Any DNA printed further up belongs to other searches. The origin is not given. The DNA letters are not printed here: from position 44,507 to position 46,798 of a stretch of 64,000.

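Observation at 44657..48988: Pyruvate:ferredoxin oxidoreductase split into alpha/gamma and delta/beta genes with a CBS-domain gene inserted between them, followed by hypC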

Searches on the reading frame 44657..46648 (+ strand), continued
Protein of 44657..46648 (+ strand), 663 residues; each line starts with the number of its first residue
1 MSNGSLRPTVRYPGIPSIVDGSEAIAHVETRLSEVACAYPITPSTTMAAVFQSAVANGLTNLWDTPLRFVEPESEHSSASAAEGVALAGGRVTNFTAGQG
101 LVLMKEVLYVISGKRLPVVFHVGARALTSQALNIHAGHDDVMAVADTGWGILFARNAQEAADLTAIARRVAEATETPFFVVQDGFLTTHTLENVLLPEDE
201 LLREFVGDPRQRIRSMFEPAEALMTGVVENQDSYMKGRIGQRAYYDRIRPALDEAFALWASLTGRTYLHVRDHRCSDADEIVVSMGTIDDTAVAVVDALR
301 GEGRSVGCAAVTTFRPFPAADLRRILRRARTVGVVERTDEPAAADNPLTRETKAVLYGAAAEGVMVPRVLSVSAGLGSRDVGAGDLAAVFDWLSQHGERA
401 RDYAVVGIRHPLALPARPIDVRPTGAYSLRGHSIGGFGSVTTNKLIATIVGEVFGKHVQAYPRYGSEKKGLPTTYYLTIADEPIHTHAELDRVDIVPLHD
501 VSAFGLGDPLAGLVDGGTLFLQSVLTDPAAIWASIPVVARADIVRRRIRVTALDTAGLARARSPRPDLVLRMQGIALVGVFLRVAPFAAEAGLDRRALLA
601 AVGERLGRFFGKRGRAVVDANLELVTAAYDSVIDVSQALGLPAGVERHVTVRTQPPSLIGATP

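Call 49: search_protein_families(library=pfam, proteins=[L007:4442-5695:+, L034:4652-5326:+, L007:3966-4457:-, L050:2383-3135:+, L014:4882-5805:+, L078:1719-2681:+, L020:17143-17556:+, L035:11827-12084:+, L060:9466-10626:+, L038:8559-10049:-], max_evalue=0.00001)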
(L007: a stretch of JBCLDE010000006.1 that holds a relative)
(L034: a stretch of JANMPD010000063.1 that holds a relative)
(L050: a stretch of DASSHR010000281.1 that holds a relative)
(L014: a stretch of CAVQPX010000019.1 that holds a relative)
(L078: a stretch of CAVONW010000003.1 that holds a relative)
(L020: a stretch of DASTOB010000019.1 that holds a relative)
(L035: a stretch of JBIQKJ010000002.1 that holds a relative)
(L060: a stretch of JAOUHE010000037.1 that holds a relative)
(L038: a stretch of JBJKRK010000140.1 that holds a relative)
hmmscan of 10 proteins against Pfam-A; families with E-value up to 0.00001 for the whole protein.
L007:4442-5695:+ (417 aa): 5 families
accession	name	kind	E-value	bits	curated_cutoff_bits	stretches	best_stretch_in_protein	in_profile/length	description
PF13185.12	GAF_2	-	1.4e-24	87.3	28.6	1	54-193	2-136/136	GAF domain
PF01590.32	GAF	-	6.5e-20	72.5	22.4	1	56-192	2-133/133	GAF domain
PF07730.19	HisKA_3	-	8.7e-13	49.1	24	1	209-275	1-67/68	Histidine kinase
PF02518.31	HATPase_c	-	1.9e-09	38.4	26.4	1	318-405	5-109/111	Histidine kinase-, DNA gyrase B-, and HSP90-like ATPase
PF13492.12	GAF_3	-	1.3e-08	35.7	27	1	55-194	1-129/129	GAF domain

L034:4652-5326:+ (224 aa): 3 families
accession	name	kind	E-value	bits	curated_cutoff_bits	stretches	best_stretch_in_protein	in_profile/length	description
PF00072.30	Response_reg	-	5.9e-29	100.9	30.2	1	13-123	2-110/111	Response regulator receiver domain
PF00196.25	GerE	-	9.3e-18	64.1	23.5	1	159-213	2-56/57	Bacterial regulatory proteins, luxR family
PF08281.18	Sigma70_r4_2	-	2.3e-07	30.8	25.7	1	156-202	7-54/54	Sigma-70, region 4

L007:3966-4457:- (163 aa): 1 family
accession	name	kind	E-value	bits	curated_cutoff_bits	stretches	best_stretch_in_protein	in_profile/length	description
PF00582.32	Usp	-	1.1e-30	107.5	24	1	28-162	4-141/141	Universal stress protein family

L050:2383-3135:+ (250 aa): 0 families

L014:4882-5805:+ (307 aa): 1 family
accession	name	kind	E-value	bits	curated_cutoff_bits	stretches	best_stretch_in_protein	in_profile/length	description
PF01144.29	CoA_trans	-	5.8e-37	127.6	23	1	58-268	2-215/217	Coenzyme A transferase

L078:1719-2681:+ (320 aa): 1 family
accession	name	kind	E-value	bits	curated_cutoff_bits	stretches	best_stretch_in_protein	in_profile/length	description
PF01144.29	CoA_trans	-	1.5e-20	74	23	1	21-241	2-216/217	Coenzyme A transferase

L020:17143-17556:+ (137 aa): 1 family
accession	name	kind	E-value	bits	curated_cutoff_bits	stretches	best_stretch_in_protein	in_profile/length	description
PF13686.11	DrsE_2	-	6.5e-15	55.8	25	2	4-51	4-51/156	DsrE/DsrF/DrsH-like family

L035:11827-12084:+ (85 aa): 1 family
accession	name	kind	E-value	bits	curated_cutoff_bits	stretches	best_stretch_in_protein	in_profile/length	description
PF01206.22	TusA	-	1.4e-20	73.3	28.6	1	14-83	1-70/70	Sulfurtransferase TusA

L060:9466-10626:+ (386 aa): 2 families
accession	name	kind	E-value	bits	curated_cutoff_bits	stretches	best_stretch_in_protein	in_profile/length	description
PF07992.20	Pyr_redox_2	-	7.7e-19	68.6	26.1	1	5-298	2-278/291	Pyridine nucleotide-disulphide oxidoreductase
PF21706.3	FCSD_central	-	6.3e-06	26.7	27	0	139-251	4-116/116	Sulfide dehydrogenase [flavocytochrome c] flavoprotein chain, central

L038:8559-10049:- (496 aa): 2 families
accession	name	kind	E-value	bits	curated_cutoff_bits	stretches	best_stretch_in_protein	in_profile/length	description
PF01855.24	POR_N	-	2.9e-49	168.3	27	1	86-254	1-168/231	Pyruvate flavodoxin/ferredoxin oxidoreductase, thiamine diP-bdg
PF17147.9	PFOR_II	-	6.9e-22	78.2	27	1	317-411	1-102/102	Pyruvate:ferredoxin oxidoreductase core domain II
